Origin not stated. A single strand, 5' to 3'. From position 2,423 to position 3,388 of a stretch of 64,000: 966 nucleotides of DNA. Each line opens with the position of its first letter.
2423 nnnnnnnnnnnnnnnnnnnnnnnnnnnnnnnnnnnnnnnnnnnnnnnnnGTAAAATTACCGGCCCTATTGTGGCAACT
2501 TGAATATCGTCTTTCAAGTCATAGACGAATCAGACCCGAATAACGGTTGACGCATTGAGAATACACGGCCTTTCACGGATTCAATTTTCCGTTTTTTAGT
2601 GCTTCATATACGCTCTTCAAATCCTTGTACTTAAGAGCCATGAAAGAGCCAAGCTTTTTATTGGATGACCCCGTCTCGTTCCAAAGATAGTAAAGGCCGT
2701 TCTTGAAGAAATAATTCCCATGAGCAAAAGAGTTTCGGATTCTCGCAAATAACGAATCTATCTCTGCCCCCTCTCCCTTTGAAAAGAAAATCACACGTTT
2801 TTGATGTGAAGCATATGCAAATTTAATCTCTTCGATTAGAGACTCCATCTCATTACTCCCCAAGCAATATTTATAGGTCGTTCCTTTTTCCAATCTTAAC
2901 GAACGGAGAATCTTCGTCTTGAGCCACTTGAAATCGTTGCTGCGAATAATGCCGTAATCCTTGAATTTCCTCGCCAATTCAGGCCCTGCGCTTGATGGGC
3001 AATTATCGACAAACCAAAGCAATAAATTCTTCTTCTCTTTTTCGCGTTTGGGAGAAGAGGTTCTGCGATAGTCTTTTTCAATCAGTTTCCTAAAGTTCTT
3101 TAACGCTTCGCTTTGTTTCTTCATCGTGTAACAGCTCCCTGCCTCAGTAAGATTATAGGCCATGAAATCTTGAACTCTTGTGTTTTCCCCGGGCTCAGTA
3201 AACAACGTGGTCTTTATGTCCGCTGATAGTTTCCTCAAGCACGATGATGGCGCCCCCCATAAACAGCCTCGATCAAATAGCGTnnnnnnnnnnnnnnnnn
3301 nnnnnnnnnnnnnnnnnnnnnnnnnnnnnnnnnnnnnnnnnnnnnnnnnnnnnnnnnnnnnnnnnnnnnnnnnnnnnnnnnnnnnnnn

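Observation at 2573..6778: Defence islet: a GmrSD-type DUF262/DUF1524 nuclease sandwiched between two paralogous HEPN-like proteins, with a third nearby, inserted into a glycan locus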

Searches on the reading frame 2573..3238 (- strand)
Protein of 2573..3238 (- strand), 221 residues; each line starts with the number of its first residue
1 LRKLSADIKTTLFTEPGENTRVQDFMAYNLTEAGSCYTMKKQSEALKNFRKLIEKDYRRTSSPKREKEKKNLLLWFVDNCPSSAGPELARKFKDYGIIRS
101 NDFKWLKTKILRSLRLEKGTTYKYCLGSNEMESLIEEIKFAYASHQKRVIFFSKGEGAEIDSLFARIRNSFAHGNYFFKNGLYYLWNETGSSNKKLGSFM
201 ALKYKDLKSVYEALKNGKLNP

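Call 3: search_protein_families(library=pfam, proteins=[window:2573-3238:-], max_evalue=1)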
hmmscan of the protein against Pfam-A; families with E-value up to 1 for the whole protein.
window:2573-3238:- (221 aa): 3 families
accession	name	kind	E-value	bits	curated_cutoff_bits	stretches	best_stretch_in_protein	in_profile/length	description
PF09697.16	Porph_ging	-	0.018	16.1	25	1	37-87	20-70/81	Protein of unknown function (Porph_ging)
PF18735.6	HEPN_RiboL-PSP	-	0.044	14.1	28.4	1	68-179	86-163/191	RiboL-PSP-HEPN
PF04089.19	BRICHOS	-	0.086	13.5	25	1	24-77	14-65/91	BRICHOS domain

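Call 4: search_protein_families(library=padloc, proteins=[window:2573-3238:-], max_evalue=1)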
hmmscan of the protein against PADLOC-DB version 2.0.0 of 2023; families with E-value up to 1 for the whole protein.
window:2573-3238:- (221 aa): 0 families

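Call 5: search_protein_families(library=ncbifam, proteins=[window:2573-3238:-], max_evalue=1)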
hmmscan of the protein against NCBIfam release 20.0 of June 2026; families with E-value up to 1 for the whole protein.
window:2573-3238:- (221 aa): 1 family
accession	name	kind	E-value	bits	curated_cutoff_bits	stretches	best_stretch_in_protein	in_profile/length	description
NF040815.2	recomb_XerA_Arch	equivalog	0.11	12.1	220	1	24-144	2-111/263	site-specific tyrosine recombinase/integron integrase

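Call 11: search_protein_families(library=phrogs, proteins=[window:2573-3238:-], max_evalue=1)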
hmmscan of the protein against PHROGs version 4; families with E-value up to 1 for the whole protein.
window:2573-3238:- (221 aa): 2 families
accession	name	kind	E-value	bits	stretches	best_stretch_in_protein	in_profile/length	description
phrog_6721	-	unknown function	0.13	12.9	0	26-84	112-170/218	-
phrog_1206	-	head and packaging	0.37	11.6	1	12-70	131-189/207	terminase small subunit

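Call 13: find_homologous_proteins(query=window:2573-3124:-, max_evalue=0.001)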
Query window:2573-3124:- (183 aa): 42 proteins with E <= 0.001 among 131 candidates.
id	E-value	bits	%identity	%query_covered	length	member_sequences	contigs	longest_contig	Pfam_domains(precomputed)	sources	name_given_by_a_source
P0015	1.3e-115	402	100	100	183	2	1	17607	-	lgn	-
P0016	2.9e-86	306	90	85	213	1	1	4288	-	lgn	-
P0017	2.0e-62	228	61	96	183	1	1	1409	-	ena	-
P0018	4.5e-62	227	62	96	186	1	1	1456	-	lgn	-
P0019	2.8e-60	221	59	95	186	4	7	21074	-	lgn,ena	-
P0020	1.3e-59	219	59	96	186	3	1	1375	-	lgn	-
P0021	2.0e-59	219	61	96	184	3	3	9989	-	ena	-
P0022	1.6e-58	216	58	96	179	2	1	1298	-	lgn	-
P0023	5.5e-58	214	58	96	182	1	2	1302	-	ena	-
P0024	5.6e-58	214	59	96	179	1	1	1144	-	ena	-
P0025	7.5e-58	214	57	96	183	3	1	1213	-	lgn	-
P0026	1.9e-57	212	57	95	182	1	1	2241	-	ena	-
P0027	8.3e-57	210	59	96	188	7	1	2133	-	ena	-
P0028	1.3e-56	210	58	95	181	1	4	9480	-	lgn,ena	-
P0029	1.1e-55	207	56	96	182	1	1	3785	-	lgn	-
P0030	1.1e-55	207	55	99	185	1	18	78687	-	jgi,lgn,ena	jgi:hypothetical protein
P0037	2.5e-53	199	57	97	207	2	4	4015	PF18736.8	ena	-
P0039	1.2e-51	193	53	96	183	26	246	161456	-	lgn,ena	-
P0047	4.7e-42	162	47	98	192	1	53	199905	-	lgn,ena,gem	-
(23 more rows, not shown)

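Call 17: find_encoding_contigs(protein=P0039, flank=6000, max_places=6)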
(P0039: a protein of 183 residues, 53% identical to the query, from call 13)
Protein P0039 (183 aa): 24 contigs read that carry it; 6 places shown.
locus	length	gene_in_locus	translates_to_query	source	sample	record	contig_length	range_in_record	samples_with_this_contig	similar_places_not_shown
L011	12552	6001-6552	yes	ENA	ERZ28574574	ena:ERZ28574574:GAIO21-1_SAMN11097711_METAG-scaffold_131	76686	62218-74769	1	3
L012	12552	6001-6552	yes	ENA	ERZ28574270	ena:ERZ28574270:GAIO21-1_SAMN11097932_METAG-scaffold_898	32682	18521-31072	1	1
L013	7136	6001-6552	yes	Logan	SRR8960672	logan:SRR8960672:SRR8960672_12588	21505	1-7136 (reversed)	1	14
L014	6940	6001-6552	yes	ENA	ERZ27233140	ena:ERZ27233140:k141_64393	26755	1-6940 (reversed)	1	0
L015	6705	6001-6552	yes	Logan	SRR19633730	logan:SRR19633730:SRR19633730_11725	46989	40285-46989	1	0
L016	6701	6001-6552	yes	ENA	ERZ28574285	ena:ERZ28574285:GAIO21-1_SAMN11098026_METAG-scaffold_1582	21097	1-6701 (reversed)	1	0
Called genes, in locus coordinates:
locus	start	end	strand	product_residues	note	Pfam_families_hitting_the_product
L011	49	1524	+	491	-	PF00665:rve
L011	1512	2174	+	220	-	PF01695:IstB_IS21, PF00308:Bac_DnaA (weak)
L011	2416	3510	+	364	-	PF07508:Recombinase, PF13408:Zn_ribbon_recom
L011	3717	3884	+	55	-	-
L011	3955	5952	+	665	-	-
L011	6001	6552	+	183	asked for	-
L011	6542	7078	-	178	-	-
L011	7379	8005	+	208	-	PF18978:DUF5714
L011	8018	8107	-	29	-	-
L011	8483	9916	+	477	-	PF01554:MatE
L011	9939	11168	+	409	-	PF01554:MatE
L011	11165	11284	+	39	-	-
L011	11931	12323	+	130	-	PF12953:DUF3842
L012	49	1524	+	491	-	PF00665:rve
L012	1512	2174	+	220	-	PF01695:IstB_IS21, PF00308:Bac_DnaA (weak)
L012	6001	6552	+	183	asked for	-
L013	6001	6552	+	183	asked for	-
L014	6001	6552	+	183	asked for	-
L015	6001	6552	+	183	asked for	-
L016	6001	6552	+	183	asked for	-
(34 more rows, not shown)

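Call 18: find_encoding_contigs(protein=P0047, flank=6000, max_places=5)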
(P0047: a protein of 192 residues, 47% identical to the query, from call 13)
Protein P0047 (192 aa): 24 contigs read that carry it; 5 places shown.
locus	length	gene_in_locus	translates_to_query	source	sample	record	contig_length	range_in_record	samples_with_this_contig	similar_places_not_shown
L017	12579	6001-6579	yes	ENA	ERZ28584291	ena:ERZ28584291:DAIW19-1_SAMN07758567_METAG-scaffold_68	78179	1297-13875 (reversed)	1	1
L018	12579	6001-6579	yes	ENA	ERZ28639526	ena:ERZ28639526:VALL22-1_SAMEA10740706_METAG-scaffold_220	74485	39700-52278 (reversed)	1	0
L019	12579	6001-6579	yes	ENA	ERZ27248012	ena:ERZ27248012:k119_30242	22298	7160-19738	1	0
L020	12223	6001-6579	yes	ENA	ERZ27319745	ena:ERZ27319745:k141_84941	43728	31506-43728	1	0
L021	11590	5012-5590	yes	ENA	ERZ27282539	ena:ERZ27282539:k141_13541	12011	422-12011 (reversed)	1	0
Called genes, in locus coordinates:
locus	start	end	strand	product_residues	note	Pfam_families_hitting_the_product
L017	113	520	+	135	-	-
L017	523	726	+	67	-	PF13560:HTH_31 (weak), PF12844:HTH_19, PF01381:HTH_3, PF13443:HTH_26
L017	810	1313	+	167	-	PF08974:DUF1877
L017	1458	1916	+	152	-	PF12682:Flavodoxin_4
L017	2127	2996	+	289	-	-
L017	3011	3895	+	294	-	-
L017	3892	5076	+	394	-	PF00709:Adenylsucc_synt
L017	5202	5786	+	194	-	-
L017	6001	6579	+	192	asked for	-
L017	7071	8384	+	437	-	PF00128:Alpha-amylase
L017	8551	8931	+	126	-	PF00239:Resolvase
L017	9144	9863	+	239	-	PF03372:Exo_endo_phos (faint)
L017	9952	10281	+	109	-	PF00239:Resolvase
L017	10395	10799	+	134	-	-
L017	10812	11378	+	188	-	-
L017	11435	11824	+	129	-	-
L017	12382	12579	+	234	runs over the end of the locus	PF00149:Metallophos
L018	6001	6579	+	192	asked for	-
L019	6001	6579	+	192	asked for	-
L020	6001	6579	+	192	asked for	-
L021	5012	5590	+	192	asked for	-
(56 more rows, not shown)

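Call 19: find_encoding_contigs(protein=P0030, flank=6000, max_places=5)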
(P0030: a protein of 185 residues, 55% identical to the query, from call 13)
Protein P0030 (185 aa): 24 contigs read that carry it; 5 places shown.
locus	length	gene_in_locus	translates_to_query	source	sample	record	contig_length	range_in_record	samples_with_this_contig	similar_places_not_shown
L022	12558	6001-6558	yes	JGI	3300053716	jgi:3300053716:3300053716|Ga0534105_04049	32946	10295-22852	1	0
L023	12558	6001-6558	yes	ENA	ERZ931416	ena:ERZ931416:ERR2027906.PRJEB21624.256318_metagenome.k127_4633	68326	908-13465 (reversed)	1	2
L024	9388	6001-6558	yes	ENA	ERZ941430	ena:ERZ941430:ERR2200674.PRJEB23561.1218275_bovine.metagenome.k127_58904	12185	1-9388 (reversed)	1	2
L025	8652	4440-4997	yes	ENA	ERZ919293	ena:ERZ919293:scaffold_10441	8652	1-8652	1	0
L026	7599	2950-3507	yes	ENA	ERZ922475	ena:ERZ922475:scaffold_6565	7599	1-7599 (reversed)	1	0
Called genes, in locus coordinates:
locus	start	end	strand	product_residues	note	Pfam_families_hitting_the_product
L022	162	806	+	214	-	PF01510:Amidase_2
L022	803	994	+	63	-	PF01832:Glucosaminidase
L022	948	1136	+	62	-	-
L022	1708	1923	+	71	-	PF08230:CW_7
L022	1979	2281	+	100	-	PF20612:SHOCT_2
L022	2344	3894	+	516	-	PF00239:Resolvase, PF07508:Recombinase, PF13408:Zn_ribbon_recom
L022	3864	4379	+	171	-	PF07508:Recombinase (faint)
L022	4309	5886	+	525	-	PF00239:Resolvase, PF07508:Recombinase, PF13408:Zn_ribbon_recom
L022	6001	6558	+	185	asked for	-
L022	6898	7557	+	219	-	PF06445:GyrI-like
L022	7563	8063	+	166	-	PF13302:Acetyltransf_3, PF00583:Acetyltransf_1 (faint), PF13420:Acetyltransf_4 (weak)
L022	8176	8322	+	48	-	PF13560:HTH_31 (weak), PF12844:HTH_19 (weak), PF01381:HTH_3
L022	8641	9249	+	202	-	PF00239:Resolvase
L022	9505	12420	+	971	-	PF18981:InlK_D3 (faint), PF13519:VWA_2, PF21426:GBS104-like_Ig, PF16403:Bact_surface_Ig-like, PF07523:Big_3 (weak), PF16403:Bact_surface_Ig-like, PF07523:Big_3 (weak), PF16403:Bact_surface_Ig-like, +2 more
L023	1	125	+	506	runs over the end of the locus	PF03382:DUF285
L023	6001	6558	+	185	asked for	-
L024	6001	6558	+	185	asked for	-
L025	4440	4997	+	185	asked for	-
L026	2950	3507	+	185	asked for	-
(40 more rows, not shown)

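Call 28: search_protein_families(library=pfam, alignment_id=A2, max_evalue=0.1)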
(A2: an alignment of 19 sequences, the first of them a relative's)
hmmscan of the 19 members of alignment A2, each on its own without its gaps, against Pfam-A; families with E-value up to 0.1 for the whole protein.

A. member 1, P0015 (183 aa): 2 families
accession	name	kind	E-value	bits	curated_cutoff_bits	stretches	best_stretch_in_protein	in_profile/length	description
PF18735.6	HEPN_RiboL-PSP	-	0.027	14.8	28.4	1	38-141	94-163/191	RiboL-PSP-HEPN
PF09697.16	Porph_ging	-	0.065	14.3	25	0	4-49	25-70/81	Protein of unknown function (Porph_ging)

B. families by the number of members that match (of 19 scanned): 10 families
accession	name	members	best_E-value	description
PF09697.16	Porph_ging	8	0.0073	Protein of unknown function (Porph_ging)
PF18735.6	HEPN_RiboL-PSP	7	0.0067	RiboL-PSP-HEPN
PF00511.22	PPV_E2_C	2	0.011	E2 (early) protein, C terminal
PF25466.1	MPK1_gelsolin_C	1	0.023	MPK1 gelsolin domain C-terminal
PF24692.1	DUF7659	1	0.033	Family of unknown function (DUF7659)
PF22166.2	ArnR1-like_WHD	1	0.039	ArnR1-like, winged-helix domain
PF00610.27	DEP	1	0.068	Domain found in Dishevelled, Egl-10, and Pleckstrin (DEP)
PF14703.12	PHM7_cyt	1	0.077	Cytosolic domain of 10TM putative phosphate transporter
PF11629.13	Mst1_SARAH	1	0.08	C terminal SARAH domain of Mst1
PF18739.6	HEPN_Apea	1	0.098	Apea-like HEPN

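Call 34: search_solved_structures(query=A2, max_evalue=10)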
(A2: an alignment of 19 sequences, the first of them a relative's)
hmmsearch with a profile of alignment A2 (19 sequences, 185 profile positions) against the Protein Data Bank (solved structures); distinct sequences matched with E-value up to 10: 4.
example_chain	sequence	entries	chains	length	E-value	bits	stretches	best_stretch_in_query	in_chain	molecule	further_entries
9l08_A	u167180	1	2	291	0.0024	20.9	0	72-122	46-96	Covalently Connected Cytochrome c555 trimer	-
9e5c_5f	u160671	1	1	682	0.13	15.2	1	78-133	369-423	DUF4200 domain-containing protein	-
3e9u_A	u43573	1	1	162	0.85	12.6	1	95-133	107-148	Na/Ca exchange protein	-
3rb5_A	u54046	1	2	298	1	12.3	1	92-133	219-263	Na/Ca exchange protein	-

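Call 40: predict_structure(alignment_id=A2)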
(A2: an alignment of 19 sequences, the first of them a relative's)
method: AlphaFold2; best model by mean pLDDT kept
length: 183 residues; sequences in the alignment: 19
mean_pLDDT: 90.5   pTM: 0.88
mean pLDDT of the five models: 90.5, 90.4, 89.8, 88.9, 86.4
residues with pLDDT >= 90: 143; 70-90: 30; 50-70: 5; < 50: 5
segments of 3 or more residues with pLDDT < 50: 180-183
pLDDT, mean of each block of 10 residues (from residue 1): 85 88 86 96 89 92 94 95 95 95 84 94 97 94 93 91 97 81 39
secondary structure, 60 per line:
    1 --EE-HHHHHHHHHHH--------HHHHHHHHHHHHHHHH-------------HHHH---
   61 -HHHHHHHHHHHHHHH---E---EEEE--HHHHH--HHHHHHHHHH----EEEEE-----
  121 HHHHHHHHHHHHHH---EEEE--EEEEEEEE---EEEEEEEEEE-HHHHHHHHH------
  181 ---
elements in order: H6-16 H25-40 H54-57 H62-76 E84-87 H90-94 H97-106 E111-115 H121-134 E138-141 E144-151 E155-164 H166-174

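Call 46: fold_search(model_id=the predicted structure, library=pdb)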
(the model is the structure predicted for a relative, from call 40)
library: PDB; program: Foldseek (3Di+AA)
matches with E <= 10: 554; with E <= 0.001: 0
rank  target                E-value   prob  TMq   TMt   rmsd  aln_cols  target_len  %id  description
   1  9giz_B                2.3e-01  0.04  0.15  0.09  18.9       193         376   11  UMG-SP-1, a promiscuous hydrolase (released 2025-09-03)
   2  8s7z_C                2.6e-01  0.06  0.18  0.11  19.6       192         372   11  Urethanase umg-sp1 without inhibitor or substrate displays flexible active site loops (released 2024-07-24)
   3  8s7z_A                2.7e-01  0.06  0.17  0.11  18.3       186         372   14  Urethanase umg-sp1 without inhibitor or substrate displays flexible active site loops (released 2024-07-24)
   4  9a62_A                2.9e-01  0.09  0.16  0.08  12.8       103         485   14  Integrative model of GATA-GATC by crosslinking MS and deep learning (released 2024-09-18)
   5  8s7z_D                3.1e-01  0.04  0.14  0.10  17.1       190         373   11  Urethanase umg-sp1 without inhibitor or substrate displays flexible active site loops (released 2024-07-24)
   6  8wdw_A                3.7e-01  0.05  0.16  0.09  16.8       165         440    7  Crystal structure of a novel PU plastic degradation urethanase UMG-SP2 from uncultured bacterium (released 2024-09-18)
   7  8s7z_B                4.1e-01  0.05  0.17  0.11  18.4       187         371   12  Urethanase umg-sp1 without inhibitor or substrate displays flexible active site loops (released 2024-07-24)
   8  9giz_A                4.4e-01  0.05  0.19  0.12  13.7       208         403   10  UMG-SP-1, a promiscuous hydrolase (released 2025-09-03)
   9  3djw_A                4.7e-01  0.12  0.17  0.29  11.8        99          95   11  The thermo- and acido-stable ORF-99 from the archaeal virus AFV1 (released 2009-06-16)
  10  2gi3                  5.0e-01  0.06  0.15  0.07  12.8       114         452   15  Crystal structure of Glutamyl-tRNA(Gln) amidotransferase subunit A (tm1272) from THERMOTOGA MARITIMA at 1.80 A resolutio (released 2006-04-11)
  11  9c3c_n                5.0e-01  0.04  0.15  0.15  19.7       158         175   10  Cryo-EM structure of native dystrophin-glycoprotein complex (DGC) (released 2024-10-23)
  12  5j71                  5.3e-01  0.03  0.14  0.09  17.1       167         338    8  Crystal structure of pyruvate dehydrogenase kinase isoform 2 in complex with inhibitor PS35 (released 2017-01-25)
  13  3iab_B                5.6e-01  0.08  0.18  0.27  13.8        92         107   16  Crystal structure of RNase P /RNase MRP proteins Pop6, Pop7 in a complex with the P3 domain of RNase MRP RNA (released 2010-01-26)
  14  3o6q_A                5.6e-01  0.08  0.19  0.21  12.2       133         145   10  The Structure of SpoIISA and SpoIISB, a Toxin - Antitoxin System (released 2010-12-08)
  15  1x11_A                6.7e-01  0.10  0.13  0.17   5.1        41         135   12  X11 PTB DOMAIN (released 1998-01-14)
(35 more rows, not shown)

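Call 51: find_encoding_contigs(protein=P0016, flank=6000, max_places=4)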
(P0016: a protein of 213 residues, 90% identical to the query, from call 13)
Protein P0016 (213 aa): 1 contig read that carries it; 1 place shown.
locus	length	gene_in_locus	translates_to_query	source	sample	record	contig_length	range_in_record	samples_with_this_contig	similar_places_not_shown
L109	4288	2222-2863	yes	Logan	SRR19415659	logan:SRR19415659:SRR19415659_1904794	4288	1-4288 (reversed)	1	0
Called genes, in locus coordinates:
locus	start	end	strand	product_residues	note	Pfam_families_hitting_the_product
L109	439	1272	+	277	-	PF03235:GmrSD_N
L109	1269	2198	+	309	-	-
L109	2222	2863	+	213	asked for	-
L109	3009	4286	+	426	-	?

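Call 54: fold_search(model_id=the predicted structure, library=viral)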
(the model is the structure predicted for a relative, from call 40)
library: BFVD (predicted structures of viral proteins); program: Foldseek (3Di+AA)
matches with E <= 10: 585; with E <= 0.001: 0
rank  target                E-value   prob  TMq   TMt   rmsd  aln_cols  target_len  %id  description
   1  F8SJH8                1.7e-01  0.11  0.17  0.21  16.7       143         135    9  Uncharacterized protein 342 [Pseudomonas phage PhiPA3]
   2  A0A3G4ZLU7            2.0e-01  0.04  0.17  0.14  21.0       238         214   16  Uncharacterized protein [Terrestrivirus sp.]
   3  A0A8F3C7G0            2.6e-01  0.20  0.19  0.34  13.2       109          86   14  Uncharacterized protein [Escherichia phage vB_EcoP-ZQ2]
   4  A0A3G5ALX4            2.6e-01  0.13  0.21  0.23  15.0       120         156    9  Uncharacterized protein [Sylvanvirus sp.]
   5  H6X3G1                3.2e-01  0.03  0.12  0.13  16.3       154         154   10  Uncharacterized protein [Klebsiella phage vB_KleM_RaK2]
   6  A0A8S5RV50            3.4e-01  0.06  0.15  0.11  10.8       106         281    9  (no name in the UniProt tables at hand)
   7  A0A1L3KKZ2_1          3.4e-01  0.06  0.16  0.04  18.7       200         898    7  RNA-dependent RNA polymerase [Beihai sesarmid crab virus 4]
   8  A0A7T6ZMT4            3.9e-01  0.03  0.12  0.04  18.3       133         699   10  DNA-directed RNA polymerase [Providencia phage PSTRCR_120]
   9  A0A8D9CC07            4.3e-01  0.06  0.14  0.19  13.2       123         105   12  Uncharacterized protein [uncultured marine phage]
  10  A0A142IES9            4.3e-01  0.04  0.14  0.15  20.0       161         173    8  Uncharacterized protein [Pseudomonas phage vB_PsyM_KIL4]
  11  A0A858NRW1            4.9e-01  0.11  0.14  0.22   5.8        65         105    6  (no name in the UniProt tables at hand)
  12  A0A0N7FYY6            4.9e-01  0.03  0.14  0.05  14.7       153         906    6  (no name in the UniProt tables at hand)
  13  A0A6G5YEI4            5.2e-01  0.08  0.19  0.25  14.3       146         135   17  (no name in the UniProt tables at hand)
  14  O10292                5.2e-01  0.05  0.18  0.22  17.6       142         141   13  Uncharacterized protein [Orgyia pseudotsugata multicapsid polyhedrosis virus]
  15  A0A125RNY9            5.5e-01  0.06  0.17  0.20  15.1       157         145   10  (no name in the UniProt tables at hand)
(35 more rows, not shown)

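Call 55: find_related_loci(query=A2, collection=viral_contigs, flank=6000)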
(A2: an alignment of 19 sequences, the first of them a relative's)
Query A2 (183 aa) in viral_contigs; peptide patterns used: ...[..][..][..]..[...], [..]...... (x = any residue, [..] = any of these).
14 stretches matched a pattern; 2 encode a relative of the query (tblastn E <= 1e-3); 2 distinct loci.
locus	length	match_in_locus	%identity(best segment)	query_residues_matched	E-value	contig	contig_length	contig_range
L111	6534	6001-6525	58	5-177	3e-60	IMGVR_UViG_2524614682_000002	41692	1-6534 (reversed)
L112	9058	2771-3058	29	84-174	6e-5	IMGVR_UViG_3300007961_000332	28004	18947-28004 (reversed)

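Call 61: search_protein_families(library=pfam, proteins=[L011:3955-5952:+, L017:5202-5786:+, L017:2127-2996:+, L017:3011-3895:+], max_evalue=0.01)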
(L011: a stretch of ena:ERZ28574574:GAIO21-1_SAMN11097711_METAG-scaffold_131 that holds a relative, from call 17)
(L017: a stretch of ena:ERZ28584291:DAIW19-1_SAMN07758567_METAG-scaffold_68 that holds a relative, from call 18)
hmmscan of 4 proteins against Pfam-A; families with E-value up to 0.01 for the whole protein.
L011:3955-5952:+ (665 aa): 0 families

L017:5202-5786:+ (194 aa): 0 families

L017:2127-2996:+ (289 aa): 1 family
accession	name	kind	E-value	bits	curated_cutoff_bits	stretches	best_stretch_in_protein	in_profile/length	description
PF03604.18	Zn_ribbon_RPAB4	-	0.00014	21.9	24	1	4-29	1-26/32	DNA directed RNA polymerase, 7 kDa subunit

L017:3011-3895:+ (294 aa): 0 families
